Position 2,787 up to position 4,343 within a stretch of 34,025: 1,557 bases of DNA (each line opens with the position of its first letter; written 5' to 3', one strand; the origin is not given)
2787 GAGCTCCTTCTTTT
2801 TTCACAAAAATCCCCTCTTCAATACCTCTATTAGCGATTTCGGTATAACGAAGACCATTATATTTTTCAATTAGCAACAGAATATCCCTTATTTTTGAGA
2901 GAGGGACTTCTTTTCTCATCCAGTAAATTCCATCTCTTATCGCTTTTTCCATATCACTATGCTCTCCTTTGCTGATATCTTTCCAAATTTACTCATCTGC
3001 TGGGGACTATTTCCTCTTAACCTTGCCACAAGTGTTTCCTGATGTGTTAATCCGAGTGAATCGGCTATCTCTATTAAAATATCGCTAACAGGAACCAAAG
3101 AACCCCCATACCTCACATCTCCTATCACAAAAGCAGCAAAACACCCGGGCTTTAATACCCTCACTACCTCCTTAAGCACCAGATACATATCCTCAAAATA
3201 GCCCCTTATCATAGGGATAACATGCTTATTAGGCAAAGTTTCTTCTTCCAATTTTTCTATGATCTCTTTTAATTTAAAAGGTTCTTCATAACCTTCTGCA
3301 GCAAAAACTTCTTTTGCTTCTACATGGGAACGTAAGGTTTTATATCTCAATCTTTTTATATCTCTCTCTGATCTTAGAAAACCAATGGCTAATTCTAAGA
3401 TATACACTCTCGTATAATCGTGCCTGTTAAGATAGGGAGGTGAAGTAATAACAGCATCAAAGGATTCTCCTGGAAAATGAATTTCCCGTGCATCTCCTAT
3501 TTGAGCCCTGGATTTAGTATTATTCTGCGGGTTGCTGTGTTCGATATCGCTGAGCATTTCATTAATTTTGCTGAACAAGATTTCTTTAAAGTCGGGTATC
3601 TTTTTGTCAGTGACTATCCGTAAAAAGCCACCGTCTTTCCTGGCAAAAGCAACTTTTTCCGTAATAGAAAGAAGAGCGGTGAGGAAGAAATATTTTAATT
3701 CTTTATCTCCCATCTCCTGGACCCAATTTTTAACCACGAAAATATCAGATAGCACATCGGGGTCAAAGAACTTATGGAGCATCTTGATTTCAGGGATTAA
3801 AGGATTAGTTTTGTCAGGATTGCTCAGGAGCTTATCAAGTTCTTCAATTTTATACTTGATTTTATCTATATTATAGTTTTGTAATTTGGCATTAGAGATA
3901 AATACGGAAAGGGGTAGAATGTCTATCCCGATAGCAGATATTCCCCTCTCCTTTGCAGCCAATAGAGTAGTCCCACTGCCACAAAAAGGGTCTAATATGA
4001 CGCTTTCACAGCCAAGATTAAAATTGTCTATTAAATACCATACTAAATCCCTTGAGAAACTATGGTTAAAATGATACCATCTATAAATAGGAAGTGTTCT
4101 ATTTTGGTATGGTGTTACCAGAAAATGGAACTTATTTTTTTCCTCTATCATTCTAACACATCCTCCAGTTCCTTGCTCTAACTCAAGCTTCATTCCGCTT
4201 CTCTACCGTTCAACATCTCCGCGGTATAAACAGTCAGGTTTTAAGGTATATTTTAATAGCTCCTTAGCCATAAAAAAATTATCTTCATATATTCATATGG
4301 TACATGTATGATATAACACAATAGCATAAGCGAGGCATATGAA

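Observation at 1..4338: AT-rich island carrying a methyltransferase / unknown / AAA+ ATPase / PIN operon: candidate undescribed methylation-associated defence system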

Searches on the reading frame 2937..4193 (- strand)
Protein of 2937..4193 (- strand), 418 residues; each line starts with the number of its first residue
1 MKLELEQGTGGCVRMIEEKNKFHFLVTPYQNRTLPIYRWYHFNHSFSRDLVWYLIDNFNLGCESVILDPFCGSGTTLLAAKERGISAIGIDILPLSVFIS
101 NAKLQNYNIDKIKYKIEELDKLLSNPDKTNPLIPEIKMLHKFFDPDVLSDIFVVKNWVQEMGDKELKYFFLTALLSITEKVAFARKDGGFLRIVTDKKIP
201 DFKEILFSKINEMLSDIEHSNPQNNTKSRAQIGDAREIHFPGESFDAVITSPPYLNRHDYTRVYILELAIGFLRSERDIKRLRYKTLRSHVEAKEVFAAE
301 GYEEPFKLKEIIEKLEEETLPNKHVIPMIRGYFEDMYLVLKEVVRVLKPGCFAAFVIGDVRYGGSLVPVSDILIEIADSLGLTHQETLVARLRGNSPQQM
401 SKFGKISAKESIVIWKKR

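Call 3: search_protein_families(library=pfam, proteins=[window:2937-4193:-], max_evalue=1)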
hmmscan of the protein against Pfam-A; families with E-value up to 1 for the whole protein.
window:2937-4193:- (418 aa): 9 families
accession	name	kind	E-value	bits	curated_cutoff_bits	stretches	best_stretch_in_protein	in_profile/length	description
PF01555.25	N6_N4_Mtase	-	2e-14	54.5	26.7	2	42-92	162-211/221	DNA methylase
PF13649.12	Methyltransf_25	-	1.1e-09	39.3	27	2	66-135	1-70/97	Methyltransferase domain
PF08241.18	Methyltransf_11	-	1.6e-08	35.5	21.2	1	212-250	29-66/95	Methyltransferase domain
PF01170.24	UPF0020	-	1.8e-06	28.3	22.3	2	63-78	29-44/197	RMKL-like, methyltransferase domain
PF13847.12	Methyltransf_31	-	4.7e-05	23.5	27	1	65-124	6-70/145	Methyltransferase domain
PF02086.21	MethyltransfD12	-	0.00011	22.4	22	1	63-125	21-82/253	D12 class N6 adenine-specific DNA methyltransferase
PF07669.17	Eco57I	-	0.0023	18.5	25.3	1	125-260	24-90/171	Eco57I restriction-modification methylase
PF08242.18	Methyltransf_12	-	0.022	15.9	30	0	71-121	5-60/98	Methyltransferase domain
PF09445.16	Methyltransf_15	-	0.035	14.1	22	1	65-123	3-62/165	RNA cap guanine-N2 methyltransferase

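Call 4: search_protein_families(library=padloc, proteins=[window:2937-4193:-], max_evalue=1)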
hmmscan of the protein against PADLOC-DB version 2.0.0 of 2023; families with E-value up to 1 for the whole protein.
window:2937-4193:- (418 aa): 53 families (the best 25 are shown)
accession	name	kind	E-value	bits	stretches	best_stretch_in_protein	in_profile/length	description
PDLC03224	MTase_II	-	3.3e-81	271.6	1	15-417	45-480/481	Type II methyltransferase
PDLC03239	MTase_II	-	1.7e-34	117.3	2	40-272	69-312/442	Type II methyltransferase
PDLC03322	MTase_II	-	9.4e-32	108.4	1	64-392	66-410/446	Type II methyltransferase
PDLC03389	MTase_II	-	5e-26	89.4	2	141-385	171-421/445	Type II methyltransferase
PDLC03306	MTase_II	-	3.5e-22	76.9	1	29-382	23-389/422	Type II methyltransferase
PDLC03362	MTase_II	-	9.1e-22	75.5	1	38-383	45-401/438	Type II methyltransferase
PDLC03369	MTase_II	-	7.1e-21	72.5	2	37-117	115-194/532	Type II methyltransferase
PDLC03353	MTase_II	-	9.1e-20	69.3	2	239-391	22-116/260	Type II methyltransferase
PDLC03325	MTase_II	-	1.1e-18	65.2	3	47-161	77-182/426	Type II methyltransferase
PDLC03377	MTase_II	-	7.2e-17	59.1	1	41-387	100-476/504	Type II methyltransferase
PDLC03249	MTase_II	-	1.6e-16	58.3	1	18-121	99-197/541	Type II methyltransferase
PDLC03380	MTase_II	-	2.9e-15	54.4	1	64-273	58-292/393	Type II methyltransferase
PDLC03364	MTase_II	-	7.4e-15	52.8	1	41-261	37-256/380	Type II methyltransferase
PDLC03350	MTase_II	-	1.2e-14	52.5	2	216-389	45-156/312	Type II methyltransferase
PDLC04134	mad2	-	4e-14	50.3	2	48-124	277-353/492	mads_2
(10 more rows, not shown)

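Call 5: search_protein_families(library=ncbifam, proteins=[window:2937-4193:-], max_evalue=1)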
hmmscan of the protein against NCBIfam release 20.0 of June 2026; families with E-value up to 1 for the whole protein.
window:2937-4193:- (418 aa): 19 families
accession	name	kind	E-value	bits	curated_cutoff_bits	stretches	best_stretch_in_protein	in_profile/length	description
TIGR01177.1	TIGR01177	hypoth_equivalog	2.5e-09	36.9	316.55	2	65-122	185-242/330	TIGR01177 family methyltransferase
NF010253.0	PRK13699.1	subfamily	2.1e-05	24.3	244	1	54-94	156-195/226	DNA methyltransferase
NF040721.1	Trm14_Arch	equivalog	4e-05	22.9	280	1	37-80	166-209/370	tRNA (guanine(6)-N2)-methyltransferase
NF045667.1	MTase_DVU1556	equivalog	0.00014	21.4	155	1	58-95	18-56/213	DVU_1556 family methyltransferase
TIGR00479.1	rumA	equivalog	0.00029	19.8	183.55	1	38-126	269-357/432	23S rRNA (uracil(1939)-C(5))-methyltransferase RlmD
NF011529.0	PRK14968.1-3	equivalog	0.0015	18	162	1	54-119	26-91/198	putative methyltransferase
TIGR01934.1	MenG_MenH_UbiE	subfamily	0.0023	17.3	158.35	0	55-121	32-99/223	ubiquinone/menaquinone biosynthesis methyltransferase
NF050803.1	DnaMtaseCcrMCaul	equivalog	0.0049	15.8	830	1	63-105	206-248/350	adenine-specific DNA-methyltransferase CcrM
TIGR02987.1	met_A_Alw26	exception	0.0051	15.6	353.5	1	173-256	48-124/523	Alw26I/Eco31I/Esp3I family type II restriction adenine-specific DNA-methyltransferase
TIGR03534.1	RF_mod_PrmC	equivalog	0.0059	16.1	199.1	1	212-260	122-172/253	peptide chain release factor N(5)-glutamine methyltransferase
NF047649.1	MTase_UXPK_star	exception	0.011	14.8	460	0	64-122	79-140/283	methyltransferase/UXPK-star double selenoprotein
NF008572.0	PRK11524.1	equivalog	0.011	14.8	292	1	63-121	215-269/294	adenine-specific DNA-methyltransferase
NF043040.1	corrin_prot_MT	hypoth_equivalog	0.024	14.1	180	1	66-120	45-103/216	corrinoid protein-associated methyltransferase CpaM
TIGR01983.1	UbiG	equivalog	0.03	13.6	102.95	1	63-133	50-120/228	bifunctional 2-polyprenyl-6-hydroxyphenol methylase/3-demethylubiquinol 3-O-methyltransferase UbiG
NF041537.1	ArsM_AhpD_UU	exception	0.034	12.9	510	0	65-122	79-139/345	arsenite methyltransferase/AhpD domain selenoprotein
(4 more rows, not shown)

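Call 47: search_solved_structures(query=window:2937-4193:-, max_evalue=0.01)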
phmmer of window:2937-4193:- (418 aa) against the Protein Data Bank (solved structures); distinct sequences matched with E-value up to 0.01: 5.
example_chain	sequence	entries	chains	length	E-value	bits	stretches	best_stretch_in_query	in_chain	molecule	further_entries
2zie_A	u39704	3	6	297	2e-09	40.2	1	50-98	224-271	Putative modification methylase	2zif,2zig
5e71_A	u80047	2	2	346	0.0026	20.1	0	65-118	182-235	N2, N2-dimethylguanosine tRNA methyltransferase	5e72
7pd7_A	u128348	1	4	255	0.0027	20.1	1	44-109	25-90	Methyltransferase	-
8s9m_A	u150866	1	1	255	0.008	18.5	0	65-93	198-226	DNA cytosine-N4 methyltransferase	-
8s9n_A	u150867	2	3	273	0.0095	18.3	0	65-93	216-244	DNA cytosine-N4 methyltransferase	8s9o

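Call 81: find_homologous_proteins(query=window:2937-4193:-, max_evalue=1e-10)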
Query window:2937-4193:- (418 aa): 2651 proteins with E <= 1e-10 among 8000 candidates; the best 120 are listed.
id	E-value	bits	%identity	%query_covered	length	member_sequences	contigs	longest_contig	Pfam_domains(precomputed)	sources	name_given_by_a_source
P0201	1.0e-269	912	100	97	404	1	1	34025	PF13847.13,PF13649.13,PF01170.25,PF08241.19,PF01555.25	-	-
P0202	1.2e-224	764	84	97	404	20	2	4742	PF13847.13,PF13649.13,PF02086.22,PF01170.25,PF08241.19,PF01555.25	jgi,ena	-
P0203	1.0e-192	659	73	96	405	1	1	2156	PF01555.25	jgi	-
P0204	1.7e-192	658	72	97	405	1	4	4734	PF01555.25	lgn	-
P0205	2.3e-192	658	72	97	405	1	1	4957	PF01555.25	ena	-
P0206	2.5e-192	658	72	97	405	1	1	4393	PF01555.25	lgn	-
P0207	6.7e-192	656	72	97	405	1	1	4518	PF01555.25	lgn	-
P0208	1.8e-191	655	72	95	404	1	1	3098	PF13649.13,PF01170.25,PF01555.25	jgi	-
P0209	1.7e-190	652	72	97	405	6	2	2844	PF01555.25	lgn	-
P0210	1.8e-188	645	71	97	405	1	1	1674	PF01555.25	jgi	-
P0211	2.1e-188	645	71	96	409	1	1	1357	PF13649.13,PF01170.25,PF08241.19,PF01555.25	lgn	-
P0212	7.1e-188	643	71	97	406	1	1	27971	PF13649.13,PF01170.25,PF08241.19,PF01555.25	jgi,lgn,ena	-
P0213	2.4e-186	638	72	95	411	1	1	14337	PF01170.25,PF01555.25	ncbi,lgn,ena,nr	ncbi:MAG: hypothetical protein HWN66_13040 [Candidatus Helarchaeota archaeon]|nr:hypothetical protei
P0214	1.9e-185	635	71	95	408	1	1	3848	PF13649.13,PF02086.22,PF01170.25,PF01555.25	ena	-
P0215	2.8e-184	631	70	95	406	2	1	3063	PF13649.13,PF01170.25,PF08241.19,PF01555.25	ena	-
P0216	2.9e-183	628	69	96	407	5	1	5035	PF13649.13,PF02086.22,PF01170.25,PF08241.19,PF01555.25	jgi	jgi:DNA modification methylase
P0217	5.1e-182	624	69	95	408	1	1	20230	PF01170.25,PF01555.25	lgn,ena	-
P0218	2.8e-181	621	70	95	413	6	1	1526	PF13649.13,PF02086.22,PF01170.25,PF08241.19,PF01555.25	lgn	-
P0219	1.8e-178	612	67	96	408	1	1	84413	PF13649.13,PF01170.25,PF08241.19,PF01555.25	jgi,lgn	-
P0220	7.8e-173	593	68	95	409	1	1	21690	PF13847.13,PF13649.13,PF02086.22,PF01170.25,PF08241.19,PF01555.25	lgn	-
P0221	2.4e-166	572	63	95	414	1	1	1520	PF01170.25,PF08241.19,PF01555.25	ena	-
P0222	1.9e-141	490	56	96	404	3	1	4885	PF13649.13,PF01170.25,PF08241.19,PF01555.25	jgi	-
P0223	3.2e-140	486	56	96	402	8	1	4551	PF02086.22,PF01170.25,PF01555.25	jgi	-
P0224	3.9e-140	486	56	96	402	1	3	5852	PF01170.25,PF01555.25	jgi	-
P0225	7.3e-138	478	57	96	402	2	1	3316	PF01170.25,PF08241.19,PF01555.25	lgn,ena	-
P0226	2.0e-137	477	57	95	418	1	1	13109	PF13847.13,PF08241.19,PF01555.25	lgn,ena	-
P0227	2.4e-136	473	55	94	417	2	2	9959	PF01555.25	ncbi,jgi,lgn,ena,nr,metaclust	ncbi:MAG: hypothetical protein AMJ42_02635 [Deltaproteobacteria bacterium DG_8]|nr:MAG: hypothetical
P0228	7.4e-136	472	54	95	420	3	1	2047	PF02086.22,PF01170.25,PF01555.25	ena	-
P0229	6.4e-135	468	55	94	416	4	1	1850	PF01170.25,PF08241.19,PF01555.25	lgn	-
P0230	6.8e-135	468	54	95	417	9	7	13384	PF13649.13,PF01170.25,PF08241.19,PF01555.25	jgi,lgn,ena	-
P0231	7.4e-135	468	54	94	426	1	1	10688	PF01170.25,PF01555.25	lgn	-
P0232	5.5e-134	465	55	94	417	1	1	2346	PF01170.25,PF01555.25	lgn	-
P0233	5.9e-134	465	54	97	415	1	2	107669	PF13847.13,PF13649.13,PF01170.25,PF08241.19,PF01555.25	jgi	-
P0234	6.5e-134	465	57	94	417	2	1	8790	PF01555.25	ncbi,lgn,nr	ncbi:MAG: DNA methyltransferase [Atribacterota bacterium]|nr:DNA methyltransferase [Atribacterota ba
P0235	1.8e-133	464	54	97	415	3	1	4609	PF13649.13,PF01170.25,PF08241.19,PF01555.25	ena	-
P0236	5.2e-133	462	54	96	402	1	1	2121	PF01170.25,PF08241.19,PF01555.25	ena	-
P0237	5.7e-133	462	54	95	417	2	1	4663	PF13847.13,PF01170.25,PF01555.25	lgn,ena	-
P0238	9.6e-133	461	55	94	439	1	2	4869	PF01170.25,PF08241.19,PF01555.25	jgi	-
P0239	1.2e-132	461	53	95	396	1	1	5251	PF13847.13,PF13649.13,PF01170.25,PF08241.19,PF01555.25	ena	-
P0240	3.0e-132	460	54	95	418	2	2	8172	PF01170.25,PF01555.25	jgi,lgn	-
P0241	5.2e-132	459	54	97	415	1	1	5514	PF13649.13,PF08241.19,PF01555.25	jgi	jgi:DNA modification methylase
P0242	5.6e-132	459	54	94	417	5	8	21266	PF13847.13,PF13649.13,PF01170.25,PF08241.19,PF01555.25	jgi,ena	-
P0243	8.8e-132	458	53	95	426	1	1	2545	PF01555.25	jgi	-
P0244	9.8e-132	458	54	95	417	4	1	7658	PF01555.25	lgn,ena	-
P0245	1.1e-131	458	54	95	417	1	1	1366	PF01170.25,PF01555.25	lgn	-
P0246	3.3e-131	456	54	95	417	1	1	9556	PF01555.25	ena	-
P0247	4.2e-131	456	55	94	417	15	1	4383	PF01555.25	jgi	-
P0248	4.3e-131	456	54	95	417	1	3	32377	PF01170.25,PF01555.25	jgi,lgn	jgi:DNA modification methylase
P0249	4.5e-131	456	53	95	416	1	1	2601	PF01555.25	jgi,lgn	jgi:SAM-dependent methyltransferase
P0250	4.9e-131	456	53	97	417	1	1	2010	PF02086.22,PF08241.19,PF01555.25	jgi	-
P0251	5.4e-131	456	54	94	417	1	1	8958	PF13847.13,PF13649.13,PF01170.25,PF08241.19,PF01555.25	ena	-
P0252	5.9e-131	455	54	95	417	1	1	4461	PF01555.25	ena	-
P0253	6.5e-131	455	54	95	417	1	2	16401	PF01170.25,PF01555.25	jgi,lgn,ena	-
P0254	7.4e-131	455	54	95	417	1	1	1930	PF01170.25,PF01555.25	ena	-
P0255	7.6e-131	455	54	95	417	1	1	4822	PF01555.25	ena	-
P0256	7.6e-131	455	54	95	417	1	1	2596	PF01555.25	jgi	-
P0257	8.1e-131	455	53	95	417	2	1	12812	PF13847.13,PF01170.25,PF01555.25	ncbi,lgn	-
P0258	8.4e-131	455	54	95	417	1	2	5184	PF01555.25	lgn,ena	-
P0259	8.4e-131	455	54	95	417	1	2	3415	PF01555.25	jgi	-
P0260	1.9e-130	454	53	95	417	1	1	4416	PF01170.25,PF01555.25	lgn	-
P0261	3.6e-130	453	54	94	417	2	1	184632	PF01555.25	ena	-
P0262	8.1e-130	452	54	95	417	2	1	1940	PF01555.25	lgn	-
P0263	9.1e-130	452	54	95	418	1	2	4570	PF01555.25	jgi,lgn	-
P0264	1.1e-129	451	54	94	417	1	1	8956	PF01555.25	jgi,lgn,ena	-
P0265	1.2e-129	451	54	95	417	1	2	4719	PF01555.25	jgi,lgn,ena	-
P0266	1.7e-129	451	53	94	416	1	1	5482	PF01555.25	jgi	-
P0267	3.0e-129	450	54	94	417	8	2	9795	PF01555.25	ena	-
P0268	3.2e-129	450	53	94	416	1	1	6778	PF01555.25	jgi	-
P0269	3.8e-129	449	53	95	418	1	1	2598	PF13847.13,PF01555.25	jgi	-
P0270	4.1e-129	449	54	94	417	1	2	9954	PF01170.25,PF01555.25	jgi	-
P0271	6.0e-129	449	53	94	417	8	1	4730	PF01555.25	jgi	jgi:DNA modification methylase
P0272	6.3e-129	449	54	94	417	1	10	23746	PF01555.25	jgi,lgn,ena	-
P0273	7.0e-129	449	54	94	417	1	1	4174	PF01170.25,PF01555.25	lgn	-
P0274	7.3e-129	449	54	94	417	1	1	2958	PF01170.25,PF01555.25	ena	-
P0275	7.4e-129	449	53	94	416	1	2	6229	PF01555.25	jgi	-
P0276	3.8e-128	446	53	95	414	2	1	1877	PF01170.25,PF08241.19,PF01555.25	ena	-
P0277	7.9e-128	445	53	94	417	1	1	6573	PF01170.25,PF01555.25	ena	-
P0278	1.7e-127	444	51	96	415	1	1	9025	PF01555.25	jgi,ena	-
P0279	1.8e-127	444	53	94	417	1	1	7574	PF01555.25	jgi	-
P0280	6.0e-126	439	53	94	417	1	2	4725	PF01170.25,PF01555.25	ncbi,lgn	-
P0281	2.5e-125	437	54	96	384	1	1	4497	PF02086.22,PF01170.25,PF01555.25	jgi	-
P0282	1.4e-123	431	50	96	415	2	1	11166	PF01555.25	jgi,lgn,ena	-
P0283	6.9e-123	429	53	96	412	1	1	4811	PF13649.13,PF01170.25,PF08241.19,PF01555.25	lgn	-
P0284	5.1e-120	419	50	99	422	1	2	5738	PF01170.25,PF08241.19,PF01555.25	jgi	jgi:DNA modification methylase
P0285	4.2e-119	416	49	99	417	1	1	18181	PF01555.25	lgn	-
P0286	1.3e-116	408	49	94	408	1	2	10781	PF01170.25,PF01555.25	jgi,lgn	-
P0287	2.6e-116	407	47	100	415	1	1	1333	PF01170.25,PF01555.25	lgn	-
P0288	8.9e-115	402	47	96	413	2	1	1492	PF01170.25,PF01555.25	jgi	-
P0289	1.9e-112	395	47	94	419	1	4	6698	PF01170.25,PF01555.25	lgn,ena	-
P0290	4.9e-112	393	48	94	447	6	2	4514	PF01170.25,PF01555.25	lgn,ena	-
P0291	7.5e-112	393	46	98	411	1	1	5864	PF13649.13,PF01170.25,PF08241.19,PF01555.25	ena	-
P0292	1.4e-108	382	48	94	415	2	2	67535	PF13847.13,PF01170.25,PF01555.25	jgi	jgi:DNA modification methylase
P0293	4.8e-108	380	47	94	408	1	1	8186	PF13649.13,PF01170.25,PF08241.19,PF01555.25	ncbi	-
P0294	8.5e-107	376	47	95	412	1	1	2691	PF01555.25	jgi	-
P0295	8.6e-106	373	43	97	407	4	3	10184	PF01170.25,PF01555.25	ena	-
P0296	1.2e-105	372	46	94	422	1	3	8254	PF01170.25,PF01555.25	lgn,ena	-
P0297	2.6e-105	371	46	100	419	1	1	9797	PF01555.25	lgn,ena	-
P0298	8.9e-105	369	45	94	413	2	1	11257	PF13649.13,PF01170.25,PF08241.19,PF01555.25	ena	-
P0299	9.5e-105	369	43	97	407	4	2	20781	PF13489.13,PF01170.25,PF08241.19,PF01555.25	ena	-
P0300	1.4e-104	369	45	94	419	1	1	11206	PF13847.13,PF08241.19,PF01555.25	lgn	-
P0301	5.5e-104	367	46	96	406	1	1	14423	PF01555.25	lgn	-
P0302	5.6e-104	367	49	87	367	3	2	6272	PF13649.13,PF01170.25,PF08241.19,PF01555.25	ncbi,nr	ncbi:MAG: hypothetical protein DDT33_01083 [Firmicutes bacterium]|nr:hypothetical protein [Bacillota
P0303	7.1e-104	366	44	96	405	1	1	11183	PF13649.13,PF01170.25,PF08241.19,PF01555.25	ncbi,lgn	-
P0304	1.0e-103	366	45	94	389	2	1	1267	PF01170.25,PF08241.19,PF01555.25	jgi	jgi:site-specific DNA-methyltransferase (cytosine-N4-specific)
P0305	1.1e-103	366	45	94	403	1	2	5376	PF01170.25,PF08241.19,PF01555.25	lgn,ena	-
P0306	1.1e-103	366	43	98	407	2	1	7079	PF01170.25,PF08241.19,PF01555.25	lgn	-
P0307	1.2e-103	365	48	94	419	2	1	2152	PF01555.25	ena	-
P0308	4.2e-103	364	43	98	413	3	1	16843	PF01555.25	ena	-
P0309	5.5e-103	363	45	96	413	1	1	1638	PF01170.25,PF01555.25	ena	-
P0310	9.5e-103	363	42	96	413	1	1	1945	PF01170.25,PF01555.25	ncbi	-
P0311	9.8e-103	362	44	98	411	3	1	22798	PF08241.19,PF01555.25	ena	-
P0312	1.1e-102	362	47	95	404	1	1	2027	PF01170.25,PF01555.25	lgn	-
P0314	1.7e-102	362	47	96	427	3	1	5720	PF01170.25,PF08241.19,PF01555.25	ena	-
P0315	2.4e-102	361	44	96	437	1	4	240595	PF01555.25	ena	-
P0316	5.0e-102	360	44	96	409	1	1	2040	PF02086.22,PF01170.25,PF01555.25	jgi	jgi:DNA modification methylase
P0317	6.4e-102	360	44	95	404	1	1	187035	PF13847.13,PF13489.13,PF02086.22,PF01170.25,PF01555.25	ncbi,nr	ncbi:Modification methylase MjaII [Candidatus Norongarragalina meridionalis]|nr:Modification methyla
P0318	7.8e-102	360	45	93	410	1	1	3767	PF13847.13,PF13649.13,PF01170.25,PF01555.25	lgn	-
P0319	1.1e-101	359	44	95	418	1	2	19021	PF01555.25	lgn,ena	-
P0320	2.4e-101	358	45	96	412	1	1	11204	PF13847.13,PF13649.13,PF02086.22,PF01555.25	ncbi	-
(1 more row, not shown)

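Call 82: find_encoding_contigs(protein=P0317, flank=6000, max_places=1)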
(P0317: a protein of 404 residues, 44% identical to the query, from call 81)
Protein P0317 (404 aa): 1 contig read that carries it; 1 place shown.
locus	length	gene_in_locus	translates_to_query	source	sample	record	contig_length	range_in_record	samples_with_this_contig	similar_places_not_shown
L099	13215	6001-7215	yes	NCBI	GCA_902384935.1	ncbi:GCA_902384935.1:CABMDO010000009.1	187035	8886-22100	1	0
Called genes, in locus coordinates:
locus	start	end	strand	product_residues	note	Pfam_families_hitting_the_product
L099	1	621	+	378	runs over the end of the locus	PF13439:Glyco_transf_4, PF13579:Glyco_trans_4_4, PF00534:Glycos_transf_1, PF13692:Glyco_trans_1_4, PF13524:Glyco_trans_1_2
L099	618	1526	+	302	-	PF01916:DS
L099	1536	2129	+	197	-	-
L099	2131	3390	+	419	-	PF27218:MJ0043_C (weak)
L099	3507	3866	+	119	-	PF03852:Vsr, PF18741:MTES_1575 (faint), PF04480:DUF559 (weak)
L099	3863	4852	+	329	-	PF00145:DNA_methylase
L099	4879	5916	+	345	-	-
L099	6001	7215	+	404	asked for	PF01555:N6_N4_Mtase, PF02086:MethyltransfD12 (weak), PF13489:Methyltransf_23 (faint), PF01170:UPF0020 (faint), PF13847:Methyltransf_31 (faint)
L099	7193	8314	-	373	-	PF03235:GmrSD_N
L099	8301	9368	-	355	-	PF13289:SIR2_2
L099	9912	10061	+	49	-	PF02201:SWIB (faint)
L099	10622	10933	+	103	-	PF04242:DUF424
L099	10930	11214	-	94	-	-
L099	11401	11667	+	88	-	-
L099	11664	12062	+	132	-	-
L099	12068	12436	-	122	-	-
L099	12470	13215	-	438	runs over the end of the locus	PF01368:DHH, PF02272:DHHA1 (weak)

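Call 83: find_encoding_contigs(protein=P0213, flank=8000, max_places=1)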
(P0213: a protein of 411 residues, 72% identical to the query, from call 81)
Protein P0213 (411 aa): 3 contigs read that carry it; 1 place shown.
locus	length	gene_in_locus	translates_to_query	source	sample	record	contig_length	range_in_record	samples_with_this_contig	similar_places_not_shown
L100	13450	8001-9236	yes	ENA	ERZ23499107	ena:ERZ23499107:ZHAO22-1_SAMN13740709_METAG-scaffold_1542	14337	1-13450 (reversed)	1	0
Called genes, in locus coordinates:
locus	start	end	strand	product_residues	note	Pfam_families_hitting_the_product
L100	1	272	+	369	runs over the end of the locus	PF04015:DUF362, PF12837:Fer4_6 (weak), PF13237:Fer4_10, PF00037:Fer4 (weak), PF12838:Fer4_7, PF13187:Fer4_9, PF14697:Fer4_21, PF00037:Fer4, +5 more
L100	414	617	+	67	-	PF12728:HTH_17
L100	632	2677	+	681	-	PF02384:N6_Mtase, PF07669:Eco57I (weak), PF02384:N6_Mtase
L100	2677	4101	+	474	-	PF01420:Methylase_S (weak)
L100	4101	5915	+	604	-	PF00004:AAA (weak), PF07728:AAA_5, PF28529:McrB_lid (faint)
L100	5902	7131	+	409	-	PF10117:McrBC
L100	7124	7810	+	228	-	PF20582:UPF0758_N, PF04002:RadC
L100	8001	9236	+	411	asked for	PF01555:N6_N4_Mtase, PF01170:UPF0020 (faint)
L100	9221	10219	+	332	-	-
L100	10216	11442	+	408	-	PF10923:BrxC_BrxD (faint), PF13401:AAA_22 (faint)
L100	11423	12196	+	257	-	-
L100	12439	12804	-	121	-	-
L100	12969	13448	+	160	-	?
